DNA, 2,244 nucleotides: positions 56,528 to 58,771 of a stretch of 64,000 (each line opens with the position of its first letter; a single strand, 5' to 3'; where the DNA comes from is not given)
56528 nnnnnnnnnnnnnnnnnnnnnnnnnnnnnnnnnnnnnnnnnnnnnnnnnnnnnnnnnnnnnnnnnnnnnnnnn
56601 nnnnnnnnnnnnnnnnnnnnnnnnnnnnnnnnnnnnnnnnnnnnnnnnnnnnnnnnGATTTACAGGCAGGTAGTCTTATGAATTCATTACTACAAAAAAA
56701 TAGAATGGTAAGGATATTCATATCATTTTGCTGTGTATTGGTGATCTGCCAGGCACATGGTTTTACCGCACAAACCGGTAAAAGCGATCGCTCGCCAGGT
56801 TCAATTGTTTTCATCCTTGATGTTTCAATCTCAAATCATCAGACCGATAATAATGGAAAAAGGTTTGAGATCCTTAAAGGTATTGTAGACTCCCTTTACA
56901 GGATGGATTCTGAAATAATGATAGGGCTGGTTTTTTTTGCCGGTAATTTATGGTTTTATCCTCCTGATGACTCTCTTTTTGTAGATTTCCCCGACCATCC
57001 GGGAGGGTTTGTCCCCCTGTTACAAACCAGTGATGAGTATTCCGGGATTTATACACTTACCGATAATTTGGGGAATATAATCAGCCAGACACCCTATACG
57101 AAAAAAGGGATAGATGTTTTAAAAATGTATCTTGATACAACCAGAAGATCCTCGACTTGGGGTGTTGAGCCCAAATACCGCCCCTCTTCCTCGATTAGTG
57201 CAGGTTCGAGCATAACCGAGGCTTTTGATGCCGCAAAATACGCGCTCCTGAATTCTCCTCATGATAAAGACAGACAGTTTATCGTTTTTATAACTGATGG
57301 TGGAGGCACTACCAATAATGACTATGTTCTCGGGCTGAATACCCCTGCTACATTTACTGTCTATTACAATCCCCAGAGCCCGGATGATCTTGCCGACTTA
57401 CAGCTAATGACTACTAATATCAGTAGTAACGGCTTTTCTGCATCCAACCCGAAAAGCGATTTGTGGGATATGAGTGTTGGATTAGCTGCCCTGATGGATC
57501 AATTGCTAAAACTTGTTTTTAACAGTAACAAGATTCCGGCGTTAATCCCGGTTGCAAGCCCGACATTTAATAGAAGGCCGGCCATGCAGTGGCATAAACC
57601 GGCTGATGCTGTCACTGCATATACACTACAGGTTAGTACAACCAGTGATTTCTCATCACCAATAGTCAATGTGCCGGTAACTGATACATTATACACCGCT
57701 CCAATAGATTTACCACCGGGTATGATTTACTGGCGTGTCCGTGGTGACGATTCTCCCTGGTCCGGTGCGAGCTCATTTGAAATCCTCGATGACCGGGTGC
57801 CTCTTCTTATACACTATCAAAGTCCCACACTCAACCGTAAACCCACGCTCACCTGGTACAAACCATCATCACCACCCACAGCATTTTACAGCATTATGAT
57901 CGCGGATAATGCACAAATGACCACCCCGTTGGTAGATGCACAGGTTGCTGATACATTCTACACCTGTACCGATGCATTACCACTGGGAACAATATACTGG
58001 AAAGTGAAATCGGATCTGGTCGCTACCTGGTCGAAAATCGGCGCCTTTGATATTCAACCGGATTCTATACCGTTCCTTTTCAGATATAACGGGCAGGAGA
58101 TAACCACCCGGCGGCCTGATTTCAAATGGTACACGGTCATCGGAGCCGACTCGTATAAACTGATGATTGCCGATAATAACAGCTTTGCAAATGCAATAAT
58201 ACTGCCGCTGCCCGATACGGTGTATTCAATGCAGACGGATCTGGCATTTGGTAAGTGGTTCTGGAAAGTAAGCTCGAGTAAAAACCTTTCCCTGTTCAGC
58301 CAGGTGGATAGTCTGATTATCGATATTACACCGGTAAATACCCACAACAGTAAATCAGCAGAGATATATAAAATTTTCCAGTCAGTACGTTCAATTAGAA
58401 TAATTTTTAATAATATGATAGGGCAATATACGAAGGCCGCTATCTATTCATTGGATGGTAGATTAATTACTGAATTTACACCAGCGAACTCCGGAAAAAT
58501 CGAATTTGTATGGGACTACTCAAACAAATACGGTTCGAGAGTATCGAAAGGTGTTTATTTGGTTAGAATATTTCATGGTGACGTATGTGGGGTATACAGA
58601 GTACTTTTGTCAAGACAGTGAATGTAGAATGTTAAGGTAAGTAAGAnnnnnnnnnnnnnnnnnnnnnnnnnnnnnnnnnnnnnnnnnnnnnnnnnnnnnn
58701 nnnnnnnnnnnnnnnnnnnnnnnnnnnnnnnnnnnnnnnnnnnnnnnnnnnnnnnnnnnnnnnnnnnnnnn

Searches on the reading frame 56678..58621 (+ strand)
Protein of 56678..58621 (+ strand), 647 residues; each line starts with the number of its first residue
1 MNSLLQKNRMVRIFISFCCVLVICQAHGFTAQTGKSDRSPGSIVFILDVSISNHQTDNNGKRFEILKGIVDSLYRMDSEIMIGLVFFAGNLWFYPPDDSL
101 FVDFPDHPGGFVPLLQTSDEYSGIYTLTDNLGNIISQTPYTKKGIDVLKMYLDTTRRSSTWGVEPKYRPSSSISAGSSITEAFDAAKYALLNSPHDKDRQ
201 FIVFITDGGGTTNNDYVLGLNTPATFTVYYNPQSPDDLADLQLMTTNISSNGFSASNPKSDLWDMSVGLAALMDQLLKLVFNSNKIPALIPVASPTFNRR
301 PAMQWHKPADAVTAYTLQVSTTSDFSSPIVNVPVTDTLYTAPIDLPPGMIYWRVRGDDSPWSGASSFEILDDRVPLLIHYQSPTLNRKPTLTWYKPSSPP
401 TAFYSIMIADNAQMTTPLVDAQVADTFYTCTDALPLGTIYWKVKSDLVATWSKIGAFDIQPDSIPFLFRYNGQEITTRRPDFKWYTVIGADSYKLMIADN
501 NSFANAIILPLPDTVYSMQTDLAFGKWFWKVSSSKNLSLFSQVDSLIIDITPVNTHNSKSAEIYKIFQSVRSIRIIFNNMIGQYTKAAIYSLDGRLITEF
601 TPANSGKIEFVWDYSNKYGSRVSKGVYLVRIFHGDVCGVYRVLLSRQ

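Call 11: find_encoding_contigs(protein=window:56678-58621:+, flank=10000, max_places=6)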
Protein window:56678-58621:+ (647 aa): 3 contigs read that carry it; 3 places shown.
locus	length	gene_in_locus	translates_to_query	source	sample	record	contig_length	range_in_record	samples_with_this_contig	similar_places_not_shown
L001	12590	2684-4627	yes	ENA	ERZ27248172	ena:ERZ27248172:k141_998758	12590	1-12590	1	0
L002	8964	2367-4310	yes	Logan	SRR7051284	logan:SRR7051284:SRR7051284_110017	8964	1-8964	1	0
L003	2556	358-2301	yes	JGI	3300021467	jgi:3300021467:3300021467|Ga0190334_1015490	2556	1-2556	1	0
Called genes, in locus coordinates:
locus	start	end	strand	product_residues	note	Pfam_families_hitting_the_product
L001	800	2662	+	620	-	PF26766:Choice_anch_L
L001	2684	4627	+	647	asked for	-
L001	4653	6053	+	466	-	-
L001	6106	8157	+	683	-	-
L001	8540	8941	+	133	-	-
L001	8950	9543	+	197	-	PF01364:Peptidase_C25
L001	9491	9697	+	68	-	-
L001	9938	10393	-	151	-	PF09970:DUF2204, PF19502:DUF6036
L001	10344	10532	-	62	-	-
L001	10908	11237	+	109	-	PF01797:Y1_Tnp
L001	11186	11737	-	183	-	PF00665:rve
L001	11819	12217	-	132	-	-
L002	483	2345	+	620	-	PF26766:Choice_anch_L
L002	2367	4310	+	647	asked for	-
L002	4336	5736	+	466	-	-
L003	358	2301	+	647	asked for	-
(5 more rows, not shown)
